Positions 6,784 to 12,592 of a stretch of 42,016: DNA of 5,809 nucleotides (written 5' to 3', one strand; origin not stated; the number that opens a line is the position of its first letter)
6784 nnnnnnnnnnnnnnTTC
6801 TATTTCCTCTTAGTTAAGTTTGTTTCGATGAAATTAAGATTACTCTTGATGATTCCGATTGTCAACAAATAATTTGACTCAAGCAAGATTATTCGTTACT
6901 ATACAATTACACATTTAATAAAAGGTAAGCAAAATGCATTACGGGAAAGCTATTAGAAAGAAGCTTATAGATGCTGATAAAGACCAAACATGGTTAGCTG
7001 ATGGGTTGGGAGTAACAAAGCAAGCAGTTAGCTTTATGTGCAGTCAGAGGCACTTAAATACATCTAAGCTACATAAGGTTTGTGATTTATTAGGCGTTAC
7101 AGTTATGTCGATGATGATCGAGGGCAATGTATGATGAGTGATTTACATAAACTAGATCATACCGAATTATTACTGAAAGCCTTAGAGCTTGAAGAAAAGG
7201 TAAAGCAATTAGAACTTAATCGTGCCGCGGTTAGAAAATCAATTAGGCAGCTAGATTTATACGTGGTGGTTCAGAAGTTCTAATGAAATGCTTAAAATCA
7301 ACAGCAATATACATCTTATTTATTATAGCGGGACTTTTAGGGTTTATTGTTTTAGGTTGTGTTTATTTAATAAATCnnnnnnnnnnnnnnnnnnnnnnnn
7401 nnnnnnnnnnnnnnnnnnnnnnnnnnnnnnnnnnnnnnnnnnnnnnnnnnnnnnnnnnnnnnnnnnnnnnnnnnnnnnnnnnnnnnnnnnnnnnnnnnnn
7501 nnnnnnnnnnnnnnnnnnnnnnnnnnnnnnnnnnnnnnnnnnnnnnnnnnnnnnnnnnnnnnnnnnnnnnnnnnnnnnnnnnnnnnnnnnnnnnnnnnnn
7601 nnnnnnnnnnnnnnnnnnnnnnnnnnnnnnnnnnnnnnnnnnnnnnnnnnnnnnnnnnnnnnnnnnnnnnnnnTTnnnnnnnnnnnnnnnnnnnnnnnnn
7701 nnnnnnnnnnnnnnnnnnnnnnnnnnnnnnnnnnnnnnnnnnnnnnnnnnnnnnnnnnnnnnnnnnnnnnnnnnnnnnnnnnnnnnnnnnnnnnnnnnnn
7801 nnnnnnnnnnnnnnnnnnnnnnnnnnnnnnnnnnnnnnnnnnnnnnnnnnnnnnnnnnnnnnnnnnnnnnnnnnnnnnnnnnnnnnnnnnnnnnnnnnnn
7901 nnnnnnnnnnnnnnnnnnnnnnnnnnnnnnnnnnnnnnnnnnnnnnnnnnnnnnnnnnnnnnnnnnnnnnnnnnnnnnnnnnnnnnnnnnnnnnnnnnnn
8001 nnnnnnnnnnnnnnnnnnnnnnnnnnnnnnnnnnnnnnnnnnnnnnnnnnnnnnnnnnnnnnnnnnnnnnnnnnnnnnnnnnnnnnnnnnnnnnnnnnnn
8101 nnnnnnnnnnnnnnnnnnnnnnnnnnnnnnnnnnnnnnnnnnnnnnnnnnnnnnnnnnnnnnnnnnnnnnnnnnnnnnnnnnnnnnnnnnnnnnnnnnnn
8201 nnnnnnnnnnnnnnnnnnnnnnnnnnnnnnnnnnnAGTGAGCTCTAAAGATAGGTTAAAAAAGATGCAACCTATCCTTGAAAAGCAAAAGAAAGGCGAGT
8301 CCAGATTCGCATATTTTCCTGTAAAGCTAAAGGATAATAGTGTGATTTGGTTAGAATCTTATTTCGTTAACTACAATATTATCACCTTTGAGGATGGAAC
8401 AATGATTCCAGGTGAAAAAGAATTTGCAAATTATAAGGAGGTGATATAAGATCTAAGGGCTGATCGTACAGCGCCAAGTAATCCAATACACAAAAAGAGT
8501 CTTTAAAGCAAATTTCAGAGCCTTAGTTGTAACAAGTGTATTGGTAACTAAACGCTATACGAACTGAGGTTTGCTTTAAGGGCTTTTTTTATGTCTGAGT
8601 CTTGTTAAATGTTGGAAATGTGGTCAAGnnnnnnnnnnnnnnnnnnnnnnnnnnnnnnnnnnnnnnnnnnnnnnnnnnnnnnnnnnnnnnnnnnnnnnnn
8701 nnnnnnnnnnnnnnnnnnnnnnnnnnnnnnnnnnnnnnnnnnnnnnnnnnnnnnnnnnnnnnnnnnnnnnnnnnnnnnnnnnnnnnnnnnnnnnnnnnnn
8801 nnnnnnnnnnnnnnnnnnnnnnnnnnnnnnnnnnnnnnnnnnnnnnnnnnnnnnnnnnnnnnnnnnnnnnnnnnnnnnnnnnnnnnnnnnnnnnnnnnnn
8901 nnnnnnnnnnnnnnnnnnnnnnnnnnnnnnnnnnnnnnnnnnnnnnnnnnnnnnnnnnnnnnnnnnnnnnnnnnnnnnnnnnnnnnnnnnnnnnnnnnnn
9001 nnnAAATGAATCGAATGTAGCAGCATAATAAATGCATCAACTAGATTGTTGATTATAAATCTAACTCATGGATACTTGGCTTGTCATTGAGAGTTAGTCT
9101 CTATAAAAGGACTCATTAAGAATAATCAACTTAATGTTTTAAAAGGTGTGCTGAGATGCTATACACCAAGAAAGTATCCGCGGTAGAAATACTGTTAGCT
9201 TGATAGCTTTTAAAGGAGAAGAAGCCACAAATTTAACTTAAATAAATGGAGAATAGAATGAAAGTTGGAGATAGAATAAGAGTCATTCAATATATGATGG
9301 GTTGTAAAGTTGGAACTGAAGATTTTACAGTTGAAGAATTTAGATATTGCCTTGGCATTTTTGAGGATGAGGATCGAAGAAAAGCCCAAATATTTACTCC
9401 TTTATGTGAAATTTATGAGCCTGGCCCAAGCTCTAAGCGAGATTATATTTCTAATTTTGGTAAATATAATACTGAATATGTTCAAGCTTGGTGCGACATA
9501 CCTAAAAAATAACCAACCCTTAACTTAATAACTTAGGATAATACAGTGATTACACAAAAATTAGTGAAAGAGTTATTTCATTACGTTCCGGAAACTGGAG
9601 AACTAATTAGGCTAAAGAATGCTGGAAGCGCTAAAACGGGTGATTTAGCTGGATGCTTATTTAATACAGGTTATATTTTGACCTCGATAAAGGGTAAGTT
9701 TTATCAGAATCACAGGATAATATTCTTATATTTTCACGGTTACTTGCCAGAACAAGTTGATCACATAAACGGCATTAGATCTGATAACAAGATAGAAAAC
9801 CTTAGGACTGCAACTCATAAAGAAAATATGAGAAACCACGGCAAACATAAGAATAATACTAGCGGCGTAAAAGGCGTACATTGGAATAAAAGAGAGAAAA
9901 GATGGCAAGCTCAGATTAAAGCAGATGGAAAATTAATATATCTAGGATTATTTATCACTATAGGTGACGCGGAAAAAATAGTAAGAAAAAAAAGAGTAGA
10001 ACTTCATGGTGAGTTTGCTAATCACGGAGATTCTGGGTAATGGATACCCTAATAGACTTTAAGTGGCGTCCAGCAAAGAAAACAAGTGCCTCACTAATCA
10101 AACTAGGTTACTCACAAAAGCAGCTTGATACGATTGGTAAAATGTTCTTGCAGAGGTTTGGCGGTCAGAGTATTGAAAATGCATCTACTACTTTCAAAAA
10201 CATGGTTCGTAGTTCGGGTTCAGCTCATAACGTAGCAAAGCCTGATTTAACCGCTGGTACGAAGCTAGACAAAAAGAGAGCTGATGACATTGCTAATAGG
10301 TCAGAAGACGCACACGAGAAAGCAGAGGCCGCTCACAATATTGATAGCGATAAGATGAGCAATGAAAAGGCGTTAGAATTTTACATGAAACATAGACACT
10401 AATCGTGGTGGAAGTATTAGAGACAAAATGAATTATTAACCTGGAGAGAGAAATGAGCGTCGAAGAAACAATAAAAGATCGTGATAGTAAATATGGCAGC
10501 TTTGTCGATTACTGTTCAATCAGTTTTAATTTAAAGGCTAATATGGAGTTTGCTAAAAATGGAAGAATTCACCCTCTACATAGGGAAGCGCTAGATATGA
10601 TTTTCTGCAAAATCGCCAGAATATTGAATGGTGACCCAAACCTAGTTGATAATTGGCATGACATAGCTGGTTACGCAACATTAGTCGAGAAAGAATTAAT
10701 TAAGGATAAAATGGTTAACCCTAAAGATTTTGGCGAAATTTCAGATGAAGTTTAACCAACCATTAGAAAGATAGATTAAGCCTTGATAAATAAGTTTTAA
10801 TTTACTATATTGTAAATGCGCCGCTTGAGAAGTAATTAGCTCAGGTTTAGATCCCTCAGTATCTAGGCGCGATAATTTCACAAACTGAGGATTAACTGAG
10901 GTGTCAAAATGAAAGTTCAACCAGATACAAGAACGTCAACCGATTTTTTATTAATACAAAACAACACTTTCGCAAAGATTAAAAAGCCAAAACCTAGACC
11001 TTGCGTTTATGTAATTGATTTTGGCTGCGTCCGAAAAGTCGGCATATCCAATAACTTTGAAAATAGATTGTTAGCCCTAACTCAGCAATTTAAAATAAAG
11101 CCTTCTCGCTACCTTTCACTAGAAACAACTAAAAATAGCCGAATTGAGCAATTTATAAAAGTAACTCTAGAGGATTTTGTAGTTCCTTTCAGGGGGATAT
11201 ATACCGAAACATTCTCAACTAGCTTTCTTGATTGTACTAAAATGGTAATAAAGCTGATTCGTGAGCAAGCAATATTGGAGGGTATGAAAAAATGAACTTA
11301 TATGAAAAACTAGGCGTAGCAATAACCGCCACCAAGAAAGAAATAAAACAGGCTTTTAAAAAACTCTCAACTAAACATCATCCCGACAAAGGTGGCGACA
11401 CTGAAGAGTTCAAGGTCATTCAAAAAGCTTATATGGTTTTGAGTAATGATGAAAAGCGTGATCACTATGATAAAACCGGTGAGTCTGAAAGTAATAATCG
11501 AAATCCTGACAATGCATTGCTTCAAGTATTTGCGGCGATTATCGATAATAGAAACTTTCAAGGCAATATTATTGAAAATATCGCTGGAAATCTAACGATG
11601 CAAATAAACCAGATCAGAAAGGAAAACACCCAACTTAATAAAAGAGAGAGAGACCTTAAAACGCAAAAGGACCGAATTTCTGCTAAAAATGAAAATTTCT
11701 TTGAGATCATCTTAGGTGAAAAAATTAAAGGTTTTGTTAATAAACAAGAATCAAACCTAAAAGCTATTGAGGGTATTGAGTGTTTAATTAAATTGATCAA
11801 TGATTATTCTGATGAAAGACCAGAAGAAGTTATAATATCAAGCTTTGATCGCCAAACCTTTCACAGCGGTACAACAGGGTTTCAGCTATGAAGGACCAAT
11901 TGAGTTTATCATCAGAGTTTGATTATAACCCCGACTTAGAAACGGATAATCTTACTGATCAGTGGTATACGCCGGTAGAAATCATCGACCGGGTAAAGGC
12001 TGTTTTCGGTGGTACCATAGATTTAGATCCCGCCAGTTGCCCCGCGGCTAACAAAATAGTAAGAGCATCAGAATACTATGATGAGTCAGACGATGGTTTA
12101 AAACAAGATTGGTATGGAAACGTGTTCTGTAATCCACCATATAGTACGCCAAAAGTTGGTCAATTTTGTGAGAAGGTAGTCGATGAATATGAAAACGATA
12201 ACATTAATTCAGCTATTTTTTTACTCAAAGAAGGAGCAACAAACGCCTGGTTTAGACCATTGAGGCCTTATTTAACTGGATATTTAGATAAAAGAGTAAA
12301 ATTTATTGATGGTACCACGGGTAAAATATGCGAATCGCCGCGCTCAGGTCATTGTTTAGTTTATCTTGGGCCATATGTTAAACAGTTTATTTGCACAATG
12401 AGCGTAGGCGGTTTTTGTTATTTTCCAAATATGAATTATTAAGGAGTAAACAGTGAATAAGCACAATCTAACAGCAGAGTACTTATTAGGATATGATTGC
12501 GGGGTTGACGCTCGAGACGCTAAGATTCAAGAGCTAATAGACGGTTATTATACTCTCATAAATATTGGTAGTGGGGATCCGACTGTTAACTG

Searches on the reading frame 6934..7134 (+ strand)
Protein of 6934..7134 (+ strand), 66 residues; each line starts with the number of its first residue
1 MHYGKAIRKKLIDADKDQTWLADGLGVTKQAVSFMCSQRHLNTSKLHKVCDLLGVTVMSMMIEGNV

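Call 88: search_protein_families(library=pfam, proteins=[window:6934-7134:+], max_evalue=0.1)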
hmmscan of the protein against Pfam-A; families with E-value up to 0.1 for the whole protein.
window:6934-7134:+ (66 aa): 5 families
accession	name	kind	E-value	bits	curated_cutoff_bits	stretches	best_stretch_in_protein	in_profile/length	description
PF13443.12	HTH_26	-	6.6e-05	23.5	22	1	7-57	2-54/63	Cro/C1-type HTH DNA-binding domain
PF01381.28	HTH_3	-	0.00051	20.5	23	1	7-56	1-51/55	Helix-turn-helix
PF16509.11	KORA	-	0.011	16.4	26.7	1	9-39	24-54/84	TrfB plasmid transcriptional repressor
PF13560.12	HTH_31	-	0.043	14.6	27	1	14-56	13-57/64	Helix-turn-helix domain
PF14549.12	P22_Cro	-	0.078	13.2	30.2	0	17-33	11-27/60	DNA-binding transcriptional regulator Cro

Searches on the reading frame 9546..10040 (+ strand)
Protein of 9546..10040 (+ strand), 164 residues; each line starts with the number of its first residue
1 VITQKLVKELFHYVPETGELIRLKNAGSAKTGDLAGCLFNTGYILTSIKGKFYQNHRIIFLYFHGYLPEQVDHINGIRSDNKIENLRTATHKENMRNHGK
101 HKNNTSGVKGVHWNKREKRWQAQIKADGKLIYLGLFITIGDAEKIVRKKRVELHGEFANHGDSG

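Call 88: search_protein_families(library=pfam, proteins=[window:9546-10040:+], max_evalue=0.1)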
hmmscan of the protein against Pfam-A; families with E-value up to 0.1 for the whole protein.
window:9546-10040:+ (164 aa): 3 families
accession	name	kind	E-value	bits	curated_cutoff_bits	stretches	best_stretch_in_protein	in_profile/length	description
PF13392.12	HNH_3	-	3.6e-17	62.2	24.8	1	55-96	3-46/46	HNH endonuclease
PF00847.26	AP2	-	0.0033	18.1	33.3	1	106-136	1-35/54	AP2 domain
PF05020.20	zf-NPL4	-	0.013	16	25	1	16-108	13-104/145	NPL4 family, putative zinc binding region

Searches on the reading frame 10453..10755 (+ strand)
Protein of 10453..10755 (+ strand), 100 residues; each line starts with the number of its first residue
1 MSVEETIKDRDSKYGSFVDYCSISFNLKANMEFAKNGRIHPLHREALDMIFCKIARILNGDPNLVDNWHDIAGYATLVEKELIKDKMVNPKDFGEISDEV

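Call 108: search_protein_families(library=pfam, proteins=[window:10453-10755:+], max_evalue=0.001)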
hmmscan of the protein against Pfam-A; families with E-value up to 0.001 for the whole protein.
window:10453-10755:+ (100 aa): 1 family
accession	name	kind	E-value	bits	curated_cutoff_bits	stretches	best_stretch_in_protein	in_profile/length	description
PF19905.4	DUF6378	-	1e-06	29.4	27.1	1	8-79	12-78/81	Domain of unknown function (DUF6378)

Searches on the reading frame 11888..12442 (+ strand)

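Call 88: search_protein_families(library=pfam, proteins=[window:11888-12442:+], max_evalue=0.1)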
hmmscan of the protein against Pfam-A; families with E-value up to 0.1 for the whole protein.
window:11888-12442:+ (184 aa): 1 family
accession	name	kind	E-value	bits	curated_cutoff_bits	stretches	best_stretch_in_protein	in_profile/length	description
PF05869.16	Dam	-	6.2e-18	65.5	28.1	1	20-165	6-149/169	DNA N-6-adenine-methyltransferase (Dam)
